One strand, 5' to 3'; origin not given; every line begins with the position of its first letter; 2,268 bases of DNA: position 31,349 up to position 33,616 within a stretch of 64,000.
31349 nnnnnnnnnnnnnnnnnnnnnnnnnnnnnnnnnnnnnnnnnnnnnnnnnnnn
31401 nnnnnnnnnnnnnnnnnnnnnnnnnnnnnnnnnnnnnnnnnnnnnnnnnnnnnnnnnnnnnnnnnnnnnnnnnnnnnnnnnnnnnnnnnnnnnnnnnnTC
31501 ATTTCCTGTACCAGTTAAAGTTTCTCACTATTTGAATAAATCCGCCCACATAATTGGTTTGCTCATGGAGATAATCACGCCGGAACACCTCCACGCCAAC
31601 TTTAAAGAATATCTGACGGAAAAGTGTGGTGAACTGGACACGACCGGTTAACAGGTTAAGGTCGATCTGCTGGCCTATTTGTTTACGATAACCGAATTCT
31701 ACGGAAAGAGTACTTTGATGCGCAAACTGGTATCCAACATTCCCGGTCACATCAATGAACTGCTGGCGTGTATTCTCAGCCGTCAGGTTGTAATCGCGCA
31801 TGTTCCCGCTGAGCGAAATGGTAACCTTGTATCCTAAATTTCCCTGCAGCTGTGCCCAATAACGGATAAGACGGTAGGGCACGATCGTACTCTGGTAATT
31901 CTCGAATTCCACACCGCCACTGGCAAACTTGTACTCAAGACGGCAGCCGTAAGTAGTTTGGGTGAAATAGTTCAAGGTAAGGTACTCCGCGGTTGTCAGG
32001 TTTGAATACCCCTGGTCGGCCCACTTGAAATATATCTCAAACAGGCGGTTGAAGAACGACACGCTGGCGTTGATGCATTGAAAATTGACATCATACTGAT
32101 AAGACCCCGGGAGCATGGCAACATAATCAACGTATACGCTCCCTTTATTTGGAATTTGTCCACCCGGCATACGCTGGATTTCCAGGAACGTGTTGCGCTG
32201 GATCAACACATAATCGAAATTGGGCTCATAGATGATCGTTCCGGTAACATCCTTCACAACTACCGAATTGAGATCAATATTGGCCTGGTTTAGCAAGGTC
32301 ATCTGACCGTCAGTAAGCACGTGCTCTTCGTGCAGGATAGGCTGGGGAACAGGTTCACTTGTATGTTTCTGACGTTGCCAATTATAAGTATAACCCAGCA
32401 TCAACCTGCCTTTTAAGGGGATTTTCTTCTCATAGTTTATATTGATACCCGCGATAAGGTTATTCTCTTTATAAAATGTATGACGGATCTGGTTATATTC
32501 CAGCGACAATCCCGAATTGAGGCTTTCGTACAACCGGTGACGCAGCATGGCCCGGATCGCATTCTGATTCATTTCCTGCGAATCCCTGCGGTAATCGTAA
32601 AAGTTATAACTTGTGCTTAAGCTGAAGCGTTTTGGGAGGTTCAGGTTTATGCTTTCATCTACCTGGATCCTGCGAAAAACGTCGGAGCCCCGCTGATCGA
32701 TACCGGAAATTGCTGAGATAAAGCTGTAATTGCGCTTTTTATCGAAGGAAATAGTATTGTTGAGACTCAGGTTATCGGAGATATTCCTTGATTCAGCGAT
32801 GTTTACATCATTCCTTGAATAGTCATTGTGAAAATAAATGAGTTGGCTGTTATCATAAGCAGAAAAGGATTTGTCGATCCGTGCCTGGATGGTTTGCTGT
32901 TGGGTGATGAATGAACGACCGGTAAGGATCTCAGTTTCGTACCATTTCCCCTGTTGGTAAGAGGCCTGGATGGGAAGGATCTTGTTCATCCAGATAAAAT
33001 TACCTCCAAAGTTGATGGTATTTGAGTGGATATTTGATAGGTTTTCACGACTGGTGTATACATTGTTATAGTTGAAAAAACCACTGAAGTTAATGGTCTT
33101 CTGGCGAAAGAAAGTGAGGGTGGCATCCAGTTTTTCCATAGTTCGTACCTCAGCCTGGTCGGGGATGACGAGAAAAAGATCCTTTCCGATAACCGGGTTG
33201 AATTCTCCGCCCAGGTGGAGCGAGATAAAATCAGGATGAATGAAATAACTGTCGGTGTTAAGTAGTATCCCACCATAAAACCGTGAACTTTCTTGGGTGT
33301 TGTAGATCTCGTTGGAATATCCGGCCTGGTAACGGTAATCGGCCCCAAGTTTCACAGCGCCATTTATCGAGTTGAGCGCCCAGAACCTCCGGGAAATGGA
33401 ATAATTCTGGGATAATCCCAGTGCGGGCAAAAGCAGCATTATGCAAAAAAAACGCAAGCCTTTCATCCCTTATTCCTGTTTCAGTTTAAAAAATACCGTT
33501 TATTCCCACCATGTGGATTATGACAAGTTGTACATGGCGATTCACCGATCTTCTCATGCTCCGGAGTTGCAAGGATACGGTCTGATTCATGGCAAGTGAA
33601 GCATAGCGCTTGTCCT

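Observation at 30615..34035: Lipoprotein pentahaem, 655-aa barrel and nonahaem trio has the architecture of a porin-cytochrome conduit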

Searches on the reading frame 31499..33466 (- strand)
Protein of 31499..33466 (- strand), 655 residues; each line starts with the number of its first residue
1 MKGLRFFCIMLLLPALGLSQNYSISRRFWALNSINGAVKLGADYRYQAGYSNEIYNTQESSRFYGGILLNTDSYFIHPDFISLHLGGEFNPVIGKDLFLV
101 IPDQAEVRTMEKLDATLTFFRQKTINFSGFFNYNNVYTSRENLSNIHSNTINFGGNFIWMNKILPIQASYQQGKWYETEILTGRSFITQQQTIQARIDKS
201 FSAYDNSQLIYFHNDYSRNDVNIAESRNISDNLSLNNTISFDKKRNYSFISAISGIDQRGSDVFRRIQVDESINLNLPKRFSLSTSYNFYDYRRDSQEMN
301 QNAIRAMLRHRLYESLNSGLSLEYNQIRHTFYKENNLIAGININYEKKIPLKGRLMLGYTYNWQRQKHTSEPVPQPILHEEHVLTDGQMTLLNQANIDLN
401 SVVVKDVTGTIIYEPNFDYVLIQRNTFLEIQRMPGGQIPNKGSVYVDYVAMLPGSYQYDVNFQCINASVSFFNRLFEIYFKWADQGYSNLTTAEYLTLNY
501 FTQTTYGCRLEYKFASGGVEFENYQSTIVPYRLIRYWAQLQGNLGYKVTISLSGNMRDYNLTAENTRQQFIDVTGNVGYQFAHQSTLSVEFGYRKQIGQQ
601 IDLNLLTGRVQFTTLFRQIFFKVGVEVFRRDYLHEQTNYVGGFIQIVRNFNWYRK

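Call 3: search_protein_families(library=pfam, proteins=[window:31499-33466:-], max_evalue=0.1)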
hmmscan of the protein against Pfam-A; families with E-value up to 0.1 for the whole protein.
window:31499-33466:- (655 aa): 0 families

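Call 4: search_protein_families(library=ncbifam, proteins=[window:31499-33466:-], max_evalue=0.1)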
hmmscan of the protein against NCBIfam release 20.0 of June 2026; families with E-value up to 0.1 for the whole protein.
window:31499-33466:- (655 aa): 1 family
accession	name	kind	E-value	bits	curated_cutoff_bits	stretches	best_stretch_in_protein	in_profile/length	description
NF052337.1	tail_tube_6XGR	equivalog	0.012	15.1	60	1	383-449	102-167/245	phage tail tube protein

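Call 6: search_solved_structures(query=window:31499-33466:-, max_evalue=10)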
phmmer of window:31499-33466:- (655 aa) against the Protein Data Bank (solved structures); distinct sequences matched with E-value up to 10: 3.
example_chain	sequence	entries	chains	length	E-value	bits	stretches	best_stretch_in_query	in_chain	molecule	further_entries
6dxw_A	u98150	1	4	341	0.26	13.3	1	390-456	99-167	N-acylethanolamine-hydrolyzing acid amidase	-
6dy2_B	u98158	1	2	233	0.5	12.4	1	400-459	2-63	N-acylethanolamine acid amidase beta-subunit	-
6dxy_B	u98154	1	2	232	1.2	11.1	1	400-456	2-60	N-acylethanolamine-hydrolyzing acid amidase subunit beta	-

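Call 7: find_homologous_proteins(query=window:31499-33466:-, max_evalue=0.001)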
Query window:31499-33466:- (655 aa): 126 proteins with E <= 0.001 among 8000 candidates; the best 120 are listed.
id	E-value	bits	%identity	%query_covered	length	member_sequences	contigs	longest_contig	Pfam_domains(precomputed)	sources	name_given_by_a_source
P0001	0.0e+0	1488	100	100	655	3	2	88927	-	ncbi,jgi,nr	ncbi:MAG: hypothetical protein M0Q38_07270 [Bacteroidales bacterium]|jgi:hypothetical protein|nr:hyp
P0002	0.0e+0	1199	79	97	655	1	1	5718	-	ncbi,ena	ncbi:MAG: hypothetical protein WCI71_14040 [Bacteroidota bacterium]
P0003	0.0e+0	1179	77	100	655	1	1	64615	-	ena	-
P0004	0.0e+0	1063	69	100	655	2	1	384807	-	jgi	-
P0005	0.0e+0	1056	69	100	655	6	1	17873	-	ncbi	-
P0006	0.0e+0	1030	68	100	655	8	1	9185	-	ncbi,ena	-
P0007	1.9e-281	954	65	98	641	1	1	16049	-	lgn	-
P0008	1.0e-278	945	63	100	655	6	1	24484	-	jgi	-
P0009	2.4e-274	930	62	100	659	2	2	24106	-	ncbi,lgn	ncbi:MAG: hypothetical protein WCO93_05015 [bacterium]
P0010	1.6e-270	918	60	100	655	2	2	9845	-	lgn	-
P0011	1.9e-267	907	61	100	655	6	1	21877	-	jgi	-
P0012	4.8e-266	903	61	97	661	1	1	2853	-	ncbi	-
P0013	7.4e-263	892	70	84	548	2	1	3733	-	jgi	-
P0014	3.3e-241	821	58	94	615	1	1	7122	-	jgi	-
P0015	3.3e-237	808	54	100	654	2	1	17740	-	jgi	jgi:hypothetical protein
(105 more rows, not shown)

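Call 13: find_related_loci(query=A2, collection=genome_contigs, flank=8000)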
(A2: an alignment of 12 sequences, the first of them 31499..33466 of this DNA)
Query A2 (655 aa) in genome_contigs; peptide patterns used: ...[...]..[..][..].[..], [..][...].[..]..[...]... (x = any residue, [..] = any of these).
95 stretches matched a pattern; 74 encode a relative of the query (tblastn E <= 1e-3); 74 distinct loci.
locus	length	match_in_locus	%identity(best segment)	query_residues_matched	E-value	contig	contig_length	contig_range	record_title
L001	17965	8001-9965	73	1-655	0e+0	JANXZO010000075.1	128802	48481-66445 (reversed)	MAG: Bacteroidales bacterium isolate GL140_4_metabat_342 GL140_4_k141_109172, whole genome shotgun sequence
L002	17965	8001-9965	68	1-655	0e+0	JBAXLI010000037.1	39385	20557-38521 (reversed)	MAG: Bacteroidota bacterium isolate ELA423 MAG423_37, whole genome shotgun sequence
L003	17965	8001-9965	62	1-655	0e+0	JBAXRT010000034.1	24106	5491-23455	MAG: bacterium isolate ELA590 MAG590_34, whole genome shotgun sequence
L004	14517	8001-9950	47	6-655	0e+0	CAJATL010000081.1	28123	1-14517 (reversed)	MAG: uncultured Bacteroidetes bacterium isolate Loc090907-6m_bin-095 genome assembly, contig: bin-095:081/424, whole gen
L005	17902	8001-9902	42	18-650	2e-163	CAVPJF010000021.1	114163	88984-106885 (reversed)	MAG: uncultured Bacteroidales bacterium isolate MFD00032.bin.2.160 genome assembly, contig: contig_37448, whole genome s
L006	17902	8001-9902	42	18-650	2e-163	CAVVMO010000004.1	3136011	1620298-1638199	MAG: uncultured Bacteroidales bacterium isolate MFD04716.bin.1.418 genome assembly, contig: contig_4261, whole genome sh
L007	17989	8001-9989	42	1-654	8e-162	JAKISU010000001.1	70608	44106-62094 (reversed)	MAG: Flavobacteriaceae bacterium isolate D96SM.bin.25 NODE_243_length_70608_cov_5.856472, whole genome shotgun sequence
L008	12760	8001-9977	41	1-650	1e-159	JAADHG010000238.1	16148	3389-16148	MAG: Chlorobiota bacterium isolate M_MetaBat.167 contig-127_5527, whole genome shotgun sequence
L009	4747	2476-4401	41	7-650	4e-163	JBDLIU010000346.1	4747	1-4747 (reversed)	MAG: Bacteroidota bacterium isolate MAG054 MAG054_346, whole genome shotgun sequence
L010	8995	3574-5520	39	1-650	1e-158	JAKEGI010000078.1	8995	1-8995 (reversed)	MAG: Bacteroidales bacterium isolate PMV_4.124 PMV_4.124.k101_898187, whole genome shotgun sequence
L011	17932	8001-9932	41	6-650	2e-158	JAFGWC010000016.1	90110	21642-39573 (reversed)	MAG: Bacteroidales bacterium isolate ZodW_Metabat.217 k87_559896, whole genome shotgun sequence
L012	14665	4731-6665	39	7-650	9e-154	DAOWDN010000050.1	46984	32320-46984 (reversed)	MAG TPA_asm: Bacteroidia bacterium isolate CSMAG_1914 CSMAG_1914_k141_60904_length_46984_cov_17.1179, whole genome shotg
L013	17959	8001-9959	38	1-650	3e-153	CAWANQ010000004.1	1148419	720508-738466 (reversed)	MAG: uncultured Bacteroidetes bacterium isolate MFD03804.bin.1.203 genome assembly, contig: contig_15584, whole genome s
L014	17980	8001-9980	40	1-650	2e-153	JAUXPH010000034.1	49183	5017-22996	MAG: Lutibacter sp. isolate C10_metabat.bin.20 C10_k141_79543, whole genome shotgun sequence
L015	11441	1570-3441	40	29-650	7e-153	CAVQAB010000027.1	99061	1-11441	MAG: uncultured Bacteroidales bacterium isolate MFD03551.bin.2.26 genome assembly, contig: contig_80080, whole genome sh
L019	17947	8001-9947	39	5-650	1e-149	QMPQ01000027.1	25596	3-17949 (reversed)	MAG: Bacteroidetes bacterium isolate B13_G6 B13_Guay6_scaffold_00596, whole genome shotgun sequence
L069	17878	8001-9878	27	24-650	7e-65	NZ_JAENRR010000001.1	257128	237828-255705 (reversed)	Carboxylicivirga marina strain N1Y132 NODE_1_length_257128_cov_121.150495, whole genome shotgun sequence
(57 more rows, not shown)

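Call 23: predict_structure(alignment_id=A1)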
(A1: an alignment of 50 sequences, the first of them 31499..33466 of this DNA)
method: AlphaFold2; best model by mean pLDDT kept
length: 655 residues; sequences in the alignment: 50
mean_pLDDT: 89.6   pTM: 0.68
mean pLDDT of the five models: 89.6, 88.1, 88.0, 87.0, 86.8
residues with pLDDT >= 90: 419; 70-90: 197; 50-70: 35; < 50: 4
segments of 3 or more residues with pLDDT < 50: 19-22
pLDDT, mean of each block of 10 residues (from residue 1): 66 56 68 93 92 82 93 88 93 79 73 92 88 88 81 94 90 93 89 94 91 95 88 97 93 97 95 95 97 92 97 92 95 94 95 95 94 80 87 85 85 86 87 85 89 84 97 93 95 78 97 93 93 96 90 96 87 96 93 93 95 93 96 91 95 77
secondary structure, 60 per line:
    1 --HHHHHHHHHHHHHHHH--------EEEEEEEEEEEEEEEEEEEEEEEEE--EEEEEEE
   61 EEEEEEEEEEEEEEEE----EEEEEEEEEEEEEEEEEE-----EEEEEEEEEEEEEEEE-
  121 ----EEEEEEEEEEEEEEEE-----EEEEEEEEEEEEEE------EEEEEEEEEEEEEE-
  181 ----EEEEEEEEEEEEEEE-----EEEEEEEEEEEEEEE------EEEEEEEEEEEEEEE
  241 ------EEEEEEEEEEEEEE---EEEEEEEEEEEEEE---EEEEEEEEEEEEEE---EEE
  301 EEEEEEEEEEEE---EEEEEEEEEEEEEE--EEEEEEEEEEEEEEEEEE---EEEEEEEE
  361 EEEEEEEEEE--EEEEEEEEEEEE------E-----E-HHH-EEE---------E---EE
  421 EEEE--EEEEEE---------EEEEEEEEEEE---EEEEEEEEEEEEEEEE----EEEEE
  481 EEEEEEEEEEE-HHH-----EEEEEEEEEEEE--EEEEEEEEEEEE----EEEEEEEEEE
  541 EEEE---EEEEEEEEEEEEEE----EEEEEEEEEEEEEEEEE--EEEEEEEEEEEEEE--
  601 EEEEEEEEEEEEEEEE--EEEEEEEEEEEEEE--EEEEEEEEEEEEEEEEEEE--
elements in order: H3-18 E27-51 E54-76 E81-98 E104-119 E125-140 E146-159 E166-179 E185-199 E205-219 E226-240 E247-260 E264-277 E281-294 E298-312 E316-329 E332-349 E353-370 E373-384 E403-405 E419-424 E427-432 E442-452 E456-471 E476-491 E501-512 E515-526 E531-544 E548-561 E566-582 E585-598 E601-616 E619-632 E635-653

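Call 25: fold_search(model_id=the predicted structure, library=pdb)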
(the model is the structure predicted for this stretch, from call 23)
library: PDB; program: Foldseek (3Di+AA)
matches with E <= 10: 796; with E <= 0.001: 239
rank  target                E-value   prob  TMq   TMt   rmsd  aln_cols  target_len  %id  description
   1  2hdf                  9.8e-09  1.00  0.30  0.33  13.5       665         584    7  Crystal structure of the Colicin I receptor Cir from E.coli (released 2007-05-08)
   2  2hdi_A                2.0e-08  1.00  0.31  0.33  15.0       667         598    6  Crystal structure of the Colicin I receptor Cir from E.coli in complex with receptor binding domain of Colicin Ia. (released 2007-05-08)
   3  5fp2_B                5.0e-08  1.00  0.31  0.37  14.0       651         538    9  Crystal structure of the siderophore receptor PirA from Pseudomonas aeruginosa (released 2015-12-09)
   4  9nn6_A                9.9e-08  1.00  0.26  0.27  17.0       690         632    8  E. coli Cir in Complex with the RBD of Microcin V (released 2025-09-24)
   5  5fq7_B                1.1e-07  1.00  0.22  0.18  23.1       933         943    7  Crystal structure of the SusCD complex BT2261-2264 from Bacteroides thetaiotaomicron (released 2016-12-21)
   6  5fq6_B                2.0e-07  1.00  0.24  0.19  22.6       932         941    7  Crystal structure of the SusCD complex BT2261-2264 from Bacteroides thetaiotaomicron (released 2016-12-21)
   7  5fq8_D                2.4e-07  1.00  0.23  0.18  22.4       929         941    7  Crystal structure of the SusCD complex BT2261-2264 from Bacteroides thetaiotaomicron (released 2016-12-21)
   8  9dhe                  4.0e-07  1.00  0.27  0.28  13.3       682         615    7  The crystal structure on the heme/hemoglobin transporter ChuA, in complex with heme (released 2025-05-21)
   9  5fq7_D                4.2e-07  1.00  0.25  0.20  21.7       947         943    7  Crystal structure of the SusCD complex BT2261-2264 from Bacteroides thetaiotaomicron (released 2016-12-21)
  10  5fq6_I                4.8e-07  1.00  0.25  0.20  21.1       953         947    6  Crystal structure of the SusCD complex BT2261-2264 from Bacteroides thetaiotaomicron (released 2016-12-21)
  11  5fq6_M                5.3e-07  1.00  0.25  0.20  21.2       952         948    7  Crystal structure of the SusCD complex BT2261-2264 from Bacteroides thetaiotaomicron (released 2016-12-21)
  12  5fq6_D                5.5e-07  1.00  0.23  0.19  22.1       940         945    7  Crystal structure of the SusCD complex BT2261-2264 from Bacteroides thetaiotaomicron (released 2016-12-21)
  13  4rvw                  5.8e-07  1.00  0.34  0.36  13.9       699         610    9  Structure of the bacterial Zn-transporter ZnuD from Neisseria meningitidis (soaked with 20 micromolar Zinc) (released 2015-08-19)
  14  5fp2_A                9.1e-07  1.00  0.31  0.38  13.4       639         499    8  Crystal structure of the siderophore receptor PirA from Pseudomonas aeruginosa (released 2015-12-09)
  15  5fok_B                1.0e-06  1.00  0.27  0.27  22.2       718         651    8  Crystal structure of the siderophore receptor PiuA from Pseudomonas aeruginosa (released 2016-05-11)
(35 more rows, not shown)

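Call 29: search_solved_structures(query=A1, max_evalue=10)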
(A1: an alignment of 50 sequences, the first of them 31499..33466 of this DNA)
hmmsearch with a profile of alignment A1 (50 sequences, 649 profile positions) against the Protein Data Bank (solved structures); distinct sequences matched with E-value up to 10: 2.
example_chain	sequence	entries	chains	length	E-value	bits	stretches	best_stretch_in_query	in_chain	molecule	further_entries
6dy2_B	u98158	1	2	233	0.31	12.6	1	399-459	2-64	N-acylethanolamine acid amidase beta-subunit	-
6dxw_A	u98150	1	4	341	0.52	11.9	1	390-453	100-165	N-acylethanolamine-hydrolyzing acid amidase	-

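Call 41: search_protein_representatives(alignment_id=A1)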
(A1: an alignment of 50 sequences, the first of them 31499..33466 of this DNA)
Query: 50 sequences, 649 profile positions. Proteins with E-value up to 0.001 (for the whole library): 2217; up to 1e-10: 1660; up to 1e-30: 721. The best 150 are listed.
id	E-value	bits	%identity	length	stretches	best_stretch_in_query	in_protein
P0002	3.0e-279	944.4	-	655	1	1-649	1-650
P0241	3.1e-276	934.5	-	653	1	5-649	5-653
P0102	2.8e-256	868.5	-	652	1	1-649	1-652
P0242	3.0e-255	865.1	-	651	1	2-649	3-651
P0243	1.5e-251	852.9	-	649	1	6-649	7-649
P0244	4.7e-248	841.4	-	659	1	1-649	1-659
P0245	5.9e-248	841.0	-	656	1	4-649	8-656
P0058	2.6e-245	832.3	-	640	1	10-649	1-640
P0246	1.8e-237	806.4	-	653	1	7-649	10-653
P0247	3.6e-237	805.4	-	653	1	1-649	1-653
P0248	2.1e-230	783.0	-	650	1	1-649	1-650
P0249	2.4e-229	779.5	-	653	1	1-649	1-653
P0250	2.8e-229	779.4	-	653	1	4-649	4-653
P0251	2.2e-224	763.1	-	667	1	18-649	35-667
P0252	3.2e-224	762.6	-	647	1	5-649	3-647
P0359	5.1e-123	428.3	-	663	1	8-648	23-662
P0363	3.0e-117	409.2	-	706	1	3-649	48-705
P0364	1.2e-113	397.3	-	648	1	13-649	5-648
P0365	6.1e-111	388.3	-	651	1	3-649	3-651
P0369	4.3e-106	372.3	-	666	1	3-649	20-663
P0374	5.8e-100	352.1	-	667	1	5-648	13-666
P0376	1.2e-96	341.1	-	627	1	27-649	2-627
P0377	1.4e-95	337.5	-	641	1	52-649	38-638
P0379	8.3e-93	328.4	-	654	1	6-649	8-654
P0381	3.3e-89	316.5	-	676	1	25-649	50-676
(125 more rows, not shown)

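Call 59: search_protein_families(library=pfam, proteins=[L069:9894-12758:+, L011:9950-12139:+, L019:9955-10842:+], max_evalue=0.001)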
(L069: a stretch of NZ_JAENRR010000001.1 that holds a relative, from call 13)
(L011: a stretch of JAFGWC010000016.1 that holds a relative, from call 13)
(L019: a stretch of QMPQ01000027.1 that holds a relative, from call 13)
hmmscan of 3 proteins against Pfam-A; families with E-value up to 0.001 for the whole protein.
L069:9894-12758:+ (954 aa): 5 families
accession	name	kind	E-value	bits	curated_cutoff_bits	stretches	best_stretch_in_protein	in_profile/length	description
PF09699.15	Paired_CXXCH_1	-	3.4e-122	398.3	20.6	11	371-409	1-39/41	Doubled CXXCH motif (Paired_CXXCH_1)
PF14537.11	Cytochrom_c3_2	-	2.7e-20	73.1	25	1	419-504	2-79/79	Cytochrome c3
PF14522.11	Cytochrome_C7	-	1.4e-19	70.1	24.8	0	444-504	11-67/67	Cytochrome c7 and related cytochrome c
PF22113.1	Mtrc-MtrF_II-IV_dom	-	3e-16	59.9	30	2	470-619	3-167/176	Outer membrane cytochrome MtrC/MtrF-like, domains II/IV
PF22678.1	Cytochrom_c_NrfB-like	-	1.8e-07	32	27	0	440-502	27-89/89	Cytochrome c-type protein NrfB-like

L011:9950-12139:+ (729 aa): 5 families
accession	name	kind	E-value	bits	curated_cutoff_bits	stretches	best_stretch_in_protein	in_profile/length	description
PF09699.15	Paired_CXXCH_1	-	2.5e-135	440.4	20.6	12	297-334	1-38/41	Doubled CXXCH motif (Paired_CXXCH_1)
PF14522.11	Cytochrome_C7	-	6.6e-22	77.6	24.8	0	561-640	13-67/67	Cytochrome c7 and related cytochrome c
PF22113.1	Mtrc-MtrF_II-IV_dom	-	1.3e-19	70.8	30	3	514-684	9-168/176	Outer membrane cytochrome MtrC/MtrF-like, domains II/IV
PF14537.11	Cytochrom_c3_2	-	1.5e-19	70.7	25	1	484-569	2-79/79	Cytochrome c3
PF02085.21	Cytochrom_CIII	-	9.3e-11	42.4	22.9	0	436-518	28-101/101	Class III cytochrome C family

L019:9955-10842:+ (295 aa): 4 families
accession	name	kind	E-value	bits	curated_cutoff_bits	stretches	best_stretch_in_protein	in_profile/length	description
PF09699.15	Paired_CXXCH_1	-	1.3e-33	114.9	20.6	4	101-138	1-38/41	Doubled CXXCH motif (Paired_CXXCH_1)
PF14537.11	Cytochrom_c3_2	-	9.3e-10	39.3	25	1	109-178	6-69/79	Cytochrome c3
PF14522.11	Cytochrome_C7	-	6.9e-09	35.8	24.8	0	131-208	15-66/67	Cytochrome c7 and related cytochrome c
PF22113.1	Mtrc-MtrF_II-IV_dom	-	2.7e-08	34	30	2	86-251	8-166/176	Outer membrane cytochrome MtrC/MtrF-like, domains II/IV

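Call 60: list_cluster_members(proteins=[P0381, P0379, P0377, P0376, P0374, P0369, P0365, P0364, P0363, P0359])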
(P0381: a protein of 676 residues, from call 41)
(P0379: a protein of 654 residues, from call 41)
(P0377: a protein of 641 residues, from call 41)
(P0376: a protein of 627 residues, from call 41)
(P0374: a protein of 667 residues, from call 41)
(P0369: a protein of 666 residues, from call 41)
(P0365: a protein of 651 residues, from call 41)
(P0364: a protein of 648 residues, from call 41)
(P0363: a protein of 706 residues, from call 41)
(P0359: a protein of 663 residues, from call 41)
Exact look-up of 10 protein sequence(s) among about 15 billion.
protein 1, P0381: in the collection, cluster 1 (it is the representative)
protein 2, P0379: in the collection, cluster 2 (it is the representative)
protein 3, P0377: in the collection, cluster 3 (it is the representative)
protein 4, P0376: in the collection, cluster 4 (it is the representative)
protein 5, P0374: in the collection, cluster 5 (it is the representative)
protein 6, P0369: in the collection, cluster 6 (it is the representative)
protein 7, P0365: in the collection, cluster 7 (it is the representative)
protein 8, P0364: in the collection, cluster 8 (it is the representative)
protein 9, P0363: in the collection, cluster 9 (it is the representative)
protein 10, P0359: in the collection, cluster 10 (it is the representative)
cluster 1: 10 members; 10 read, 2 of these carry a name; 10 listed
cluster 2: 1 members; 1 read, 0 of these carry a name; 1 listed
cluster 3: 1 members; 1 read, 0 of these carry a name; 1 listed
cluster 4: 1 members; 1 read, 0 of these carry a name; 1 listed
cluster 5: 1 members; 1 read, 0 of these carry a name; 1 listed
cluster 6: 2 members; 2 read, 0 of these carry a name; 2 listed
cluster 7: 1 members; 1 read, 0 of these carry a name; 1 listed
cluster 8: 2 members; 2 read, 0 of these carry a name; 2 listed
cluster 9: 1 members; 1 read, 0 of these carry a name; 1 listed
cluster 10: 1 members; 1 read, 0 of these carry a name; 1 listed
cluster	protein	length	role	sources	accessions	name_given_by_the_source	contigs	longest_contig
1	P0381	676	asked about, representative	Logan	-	-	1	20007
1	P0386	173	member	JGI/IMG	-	hypothetical protein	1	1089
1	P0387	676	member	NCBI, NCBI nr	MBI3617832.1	MAG: hypothetical protein HY210_06415 [Candidatus Omnitrophica bacterium] | hypothetical protein [Candidatus Omnitrophota bacterium]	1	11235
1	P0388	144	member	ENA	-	-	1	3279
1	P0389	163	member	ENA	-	-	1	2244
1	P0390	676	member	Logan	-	-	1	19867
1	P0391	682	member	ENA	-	-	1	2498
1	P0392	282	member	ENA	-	-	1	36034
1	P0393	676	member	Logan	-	-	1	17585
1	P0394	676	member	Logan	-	-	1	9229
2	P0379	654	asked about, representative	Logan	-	-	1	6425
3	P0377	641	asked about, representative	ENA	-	-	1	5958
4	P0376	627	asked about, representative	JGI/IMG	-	-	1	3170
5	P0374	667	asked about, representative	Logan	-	-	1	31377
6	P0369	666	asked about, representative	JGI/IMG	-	-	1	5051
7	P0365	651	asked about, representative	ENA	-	-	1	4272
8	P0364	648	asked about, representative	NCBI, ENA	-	-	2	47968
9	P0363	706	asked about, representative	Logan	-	-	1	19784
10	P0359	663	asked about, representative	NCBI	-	-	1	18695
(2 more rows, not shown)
